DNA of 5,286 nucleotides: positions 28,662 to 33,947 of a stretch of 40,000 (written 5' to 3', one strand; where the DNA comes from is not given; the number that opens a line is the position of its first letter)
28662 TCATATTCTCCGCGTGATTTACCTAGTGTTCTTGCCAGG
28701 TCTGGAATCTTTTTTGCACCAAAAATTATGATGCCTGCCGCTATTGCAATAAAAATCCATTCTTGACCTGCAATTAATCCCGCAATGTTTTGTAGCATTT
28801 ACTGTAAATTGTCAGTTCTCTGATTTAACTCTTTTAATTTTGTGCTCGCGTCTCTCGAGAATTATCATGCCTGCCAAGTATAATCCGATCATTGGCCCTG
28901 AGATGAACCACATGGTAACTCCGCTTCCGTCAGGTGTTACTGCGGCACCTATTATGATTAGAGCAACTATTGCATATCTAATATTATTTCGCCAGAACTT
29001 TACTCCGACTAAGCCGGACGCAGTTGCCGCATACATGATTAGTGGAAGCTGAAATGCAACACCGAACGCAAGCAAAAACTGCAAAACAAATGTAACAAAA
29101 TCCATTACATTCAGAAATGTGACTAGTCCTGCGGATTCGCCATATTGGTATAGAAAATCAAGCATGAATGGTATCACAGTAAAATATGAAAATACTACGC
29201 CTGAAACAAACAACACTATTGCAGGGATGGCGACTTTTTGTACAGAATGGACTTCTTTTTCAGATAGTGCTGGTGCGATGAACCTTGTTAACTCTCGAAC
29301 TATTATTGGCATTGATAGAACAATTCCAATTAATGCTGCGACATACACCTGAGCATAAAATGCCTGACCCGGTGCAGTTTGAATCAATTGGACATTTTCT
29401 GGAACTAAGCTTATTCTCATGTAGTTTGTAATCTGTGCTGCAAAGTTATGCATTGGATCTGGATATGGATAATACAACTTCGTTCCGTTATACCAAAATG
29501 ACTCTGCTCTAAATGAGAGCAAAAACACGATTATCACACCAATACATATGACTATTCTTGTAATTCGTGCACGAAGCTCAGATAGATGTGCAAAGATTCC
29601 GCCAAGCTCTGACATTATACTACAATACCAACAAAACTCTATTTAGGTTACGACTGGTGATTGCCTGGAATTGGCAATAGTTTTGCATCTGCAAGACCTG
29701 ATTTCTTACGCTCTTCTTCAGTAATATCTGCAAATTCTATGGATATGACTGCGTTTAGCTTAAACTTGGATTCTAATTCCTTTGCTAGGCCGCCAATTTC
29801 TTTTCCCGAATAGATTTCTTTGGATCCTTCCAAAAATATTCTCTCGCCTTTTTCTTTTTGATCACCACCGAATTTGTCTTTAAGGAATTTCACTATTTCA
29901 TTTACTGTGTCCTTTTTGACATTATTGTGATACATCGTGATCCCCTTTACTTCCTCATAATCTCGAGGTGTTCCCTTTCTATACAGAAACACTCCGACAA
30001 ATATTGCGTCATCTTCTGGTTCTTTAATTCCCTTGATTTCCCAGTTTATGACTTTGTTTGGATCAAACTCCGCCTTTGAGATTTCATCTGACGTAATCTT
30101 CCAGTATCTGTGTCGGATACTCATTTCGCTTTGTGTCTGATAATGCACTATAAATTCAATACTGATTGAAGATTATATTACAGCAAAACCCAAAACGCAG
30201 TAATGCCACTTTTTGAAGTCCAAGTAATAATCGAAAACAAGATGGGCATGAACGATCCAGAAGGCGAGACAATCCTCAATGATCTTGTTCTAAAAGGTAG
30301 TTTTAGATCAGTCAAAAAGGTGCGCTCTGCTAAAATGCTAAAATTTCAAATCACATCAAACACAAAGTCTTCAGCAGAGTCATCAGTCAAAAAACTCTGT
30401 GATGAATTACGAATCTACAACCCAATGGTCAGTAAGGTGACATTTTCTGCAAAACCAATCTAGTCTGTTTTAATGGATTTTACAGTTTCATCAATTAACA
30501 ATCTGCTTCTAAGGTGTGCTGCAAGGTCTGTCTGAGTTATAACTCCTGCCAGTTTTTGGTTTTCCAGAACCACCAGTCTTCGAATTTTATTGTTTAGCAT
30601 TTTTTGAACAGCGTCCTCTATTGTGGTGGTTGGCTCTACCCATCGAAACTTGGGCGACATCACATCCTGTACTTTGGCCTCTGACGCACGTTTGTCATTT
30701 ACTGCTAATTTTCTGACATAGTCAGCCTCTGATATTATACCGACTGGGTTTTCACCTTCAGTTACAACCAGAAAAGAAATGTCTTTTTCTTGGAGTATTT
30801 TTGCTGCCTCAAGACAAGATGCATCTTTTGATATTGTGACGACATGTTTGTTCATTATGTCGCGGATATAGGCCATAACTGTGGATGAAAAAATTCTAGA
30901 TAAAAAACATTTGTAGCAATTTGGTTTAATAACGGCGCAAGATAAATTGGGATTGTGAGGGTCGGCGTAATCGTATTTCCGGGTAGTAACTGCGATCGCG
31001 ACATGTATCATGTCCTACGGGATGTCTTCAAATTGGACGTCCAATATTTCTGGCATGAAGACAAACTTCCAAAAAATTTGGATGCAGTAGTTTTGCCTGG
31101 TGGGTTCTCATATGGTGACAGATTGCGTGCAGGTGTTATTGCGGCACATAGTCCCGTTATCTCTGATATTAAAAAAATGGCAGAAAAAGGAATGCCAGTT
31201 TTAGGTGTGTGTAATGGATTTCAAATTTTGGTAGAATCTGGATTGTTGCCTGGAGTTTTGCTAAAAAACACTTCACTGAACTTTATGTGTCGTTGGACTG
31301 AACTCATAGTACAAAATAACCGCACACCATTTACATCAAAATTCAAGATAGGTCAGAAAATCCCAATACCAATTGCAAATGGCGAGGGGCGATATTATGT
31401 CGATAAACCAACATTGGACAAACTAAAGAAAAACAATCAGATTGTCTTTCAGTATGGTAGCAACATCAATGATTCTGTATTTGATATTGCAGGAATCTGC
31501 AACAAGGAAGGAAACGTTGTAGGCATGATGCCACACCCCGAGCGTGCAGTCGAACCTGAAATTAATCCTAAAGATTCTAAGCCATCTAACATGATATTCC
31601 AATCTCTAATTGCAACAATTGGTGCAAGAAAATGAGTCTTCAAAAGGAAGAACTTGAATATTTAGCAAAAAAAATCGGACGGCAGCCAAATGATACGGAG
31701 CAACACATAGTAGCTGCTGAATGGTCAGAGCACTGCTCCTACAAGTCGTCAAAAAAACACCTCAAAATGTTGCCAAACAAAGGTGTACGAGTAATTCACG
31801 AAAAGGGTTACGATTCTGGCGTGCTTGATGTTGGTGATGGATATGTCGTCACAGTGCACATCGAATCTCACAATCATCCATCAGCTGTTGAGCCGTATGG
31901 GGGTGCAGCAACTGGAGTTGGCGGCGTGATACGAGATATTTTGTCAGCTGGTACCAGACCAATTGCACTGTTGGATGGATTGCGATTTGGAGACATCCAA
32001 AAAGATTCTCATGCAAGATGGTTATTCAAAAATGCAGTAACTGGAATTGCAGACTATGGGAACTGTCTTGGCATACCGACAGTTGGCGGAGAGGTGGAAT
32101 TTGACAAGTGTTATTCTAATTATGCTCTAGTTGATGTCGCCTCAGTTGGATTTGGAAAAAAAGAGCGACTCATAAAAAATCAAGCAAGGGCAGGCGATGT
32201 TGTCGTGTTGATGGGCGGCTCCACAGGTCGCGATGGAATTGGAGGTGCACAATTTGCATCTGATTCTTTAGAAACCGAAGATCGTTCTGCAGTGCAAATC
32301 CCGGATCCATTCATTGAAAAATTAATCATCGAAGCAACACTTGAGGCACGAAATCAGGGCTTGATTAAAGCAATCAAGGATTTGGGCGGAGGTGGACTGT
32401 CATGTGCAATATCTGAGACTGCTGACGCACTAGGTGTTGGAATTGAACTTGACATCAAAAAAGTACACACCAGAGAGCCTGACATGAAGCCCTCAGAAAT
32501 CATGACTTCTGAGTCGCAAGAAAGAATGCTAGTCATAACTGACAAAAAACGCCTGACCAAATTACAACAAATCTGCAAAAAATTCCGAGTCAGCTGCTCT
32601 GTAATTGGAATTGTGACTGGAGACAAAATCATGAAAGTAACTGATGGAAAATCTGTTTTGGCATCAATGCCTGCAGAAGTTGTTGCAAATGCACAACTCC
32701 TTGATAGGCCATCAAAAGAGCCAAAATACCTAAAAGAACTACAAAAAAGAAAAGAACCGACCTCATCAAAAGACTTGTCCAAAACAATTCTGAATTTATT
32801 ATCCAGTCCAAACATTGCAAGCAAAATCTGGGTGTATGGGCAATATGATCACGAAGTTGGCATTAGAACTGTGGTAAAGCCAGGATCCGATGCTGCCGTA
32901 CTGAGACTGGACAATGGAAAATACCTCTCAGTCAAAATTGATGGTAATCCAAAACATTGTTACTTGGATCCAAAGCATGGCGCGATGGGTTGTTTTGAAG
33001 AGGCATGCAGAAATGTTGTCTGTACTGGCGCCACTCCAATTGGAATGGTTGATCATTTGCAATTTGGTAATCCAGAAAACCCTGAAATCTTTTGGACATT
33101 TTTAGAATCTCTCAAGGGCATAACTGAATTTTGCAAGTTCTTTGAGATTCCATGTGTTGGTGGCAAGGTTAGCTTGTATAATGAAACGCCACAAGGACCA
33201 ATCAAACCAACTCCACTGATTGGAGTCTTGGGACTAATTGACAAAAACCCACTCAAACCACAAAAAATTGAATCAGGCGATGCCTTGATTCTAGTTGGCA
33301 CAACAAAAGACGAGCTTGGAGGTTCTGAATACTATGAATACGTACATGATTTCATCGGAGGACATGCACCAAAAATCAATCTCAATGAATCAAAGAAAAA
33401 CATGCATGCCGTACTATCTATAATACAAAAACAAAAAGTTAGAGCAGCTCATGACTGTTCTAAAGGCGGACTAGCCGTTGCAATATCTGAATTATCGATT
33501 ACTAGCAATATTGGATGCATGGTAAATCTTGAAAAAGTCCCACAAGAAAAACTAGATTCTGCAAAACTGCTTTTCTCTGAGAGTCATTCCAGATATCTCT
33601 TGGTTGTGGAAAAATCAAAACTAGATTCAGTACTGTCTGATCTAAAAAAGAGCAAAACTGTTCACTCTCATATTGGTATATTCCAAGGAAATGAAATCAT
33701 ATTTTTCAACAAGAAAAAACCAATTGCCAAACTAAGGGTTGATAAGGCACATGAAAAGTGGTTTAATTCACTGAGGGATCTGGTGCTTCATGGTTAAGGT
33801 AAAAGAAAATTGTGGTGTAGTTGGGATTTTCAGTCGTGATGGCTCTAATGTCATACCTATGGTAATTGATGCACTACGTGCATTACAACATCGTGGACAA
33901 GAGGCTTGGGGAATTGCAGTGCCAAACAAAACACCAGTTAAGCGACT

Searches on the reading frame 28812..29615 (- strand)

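Call 70: search_protein_families(library=pfam, proteins=[window:28812-29615:-], max_evalue=0.00001)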
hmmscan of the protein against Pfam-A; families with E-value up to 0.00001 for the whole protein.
window:28812-29615:- (267 aa): 1 family
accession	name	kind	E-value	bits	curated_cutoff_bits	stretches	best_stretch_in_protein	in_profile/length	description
PF00902.23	TatC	-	1.3e-49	169.3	25.1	1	10-241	2-208/208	Sec-independent protein translocase protein (TatC)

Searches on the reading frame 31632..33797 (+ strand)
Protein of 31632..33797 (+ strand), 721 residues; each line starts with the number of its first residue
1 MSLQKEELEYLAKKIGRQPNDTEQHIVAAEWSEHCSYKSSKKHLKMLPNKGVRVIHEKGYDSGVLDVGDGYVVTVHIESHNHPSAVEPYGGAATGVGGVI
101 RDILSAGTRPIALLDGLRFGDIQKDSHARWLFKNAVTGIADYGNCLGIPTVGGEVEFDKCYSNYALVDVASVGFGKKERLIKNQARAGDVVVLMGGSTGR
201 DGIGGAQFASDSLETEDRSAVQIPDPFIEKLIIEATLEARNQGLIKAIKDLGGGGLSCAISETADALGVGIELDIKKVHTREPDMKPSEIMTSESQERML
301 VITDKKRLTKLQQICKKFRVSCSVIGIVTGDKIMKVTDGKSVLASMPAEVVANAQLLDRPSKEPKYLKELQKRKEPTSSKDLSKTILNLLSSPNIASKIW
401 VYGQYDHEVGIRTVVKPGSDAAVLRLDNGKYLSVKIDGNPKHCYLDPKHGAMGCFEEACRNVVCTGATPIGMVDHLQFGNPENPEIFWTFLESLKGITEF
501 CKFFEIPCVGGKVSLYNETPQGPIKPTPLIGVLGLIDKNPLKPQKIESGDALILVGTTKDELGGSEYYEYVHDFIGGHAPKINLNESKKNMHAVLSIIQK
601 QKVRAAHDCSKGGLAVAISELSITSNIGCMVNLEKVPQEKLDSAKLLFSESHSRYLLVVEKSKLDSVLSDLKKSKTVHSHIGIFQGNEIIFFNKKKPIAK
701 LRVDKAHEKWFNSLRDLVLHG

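Call 70: search_protein_families(library=pfam, proteins=[window:31632-33797:+], max_evalue=0.00001)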
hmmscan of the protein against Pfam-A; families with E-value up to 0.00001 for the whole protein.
window:31632-33797:+ (721 aa): 3 families
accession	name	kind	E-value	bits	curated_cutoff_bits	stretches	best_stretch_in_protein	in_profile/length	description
PF02769.27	AIRS_C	-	9e-57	192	23.1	2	186-337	1-154/156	AIR synthase related protein, C-terminal domain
PF00586.29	AIRS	-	2.1e-47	160.6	24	2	60-173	2-110/112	AIR synthase related protein, N-terminal domain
PF18072.6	FGAR-AT_linker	-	9.6e-12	45.7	26.6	1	1-38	10-50/50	Formylglycinamide ribonucleotide amidotransferase linker domain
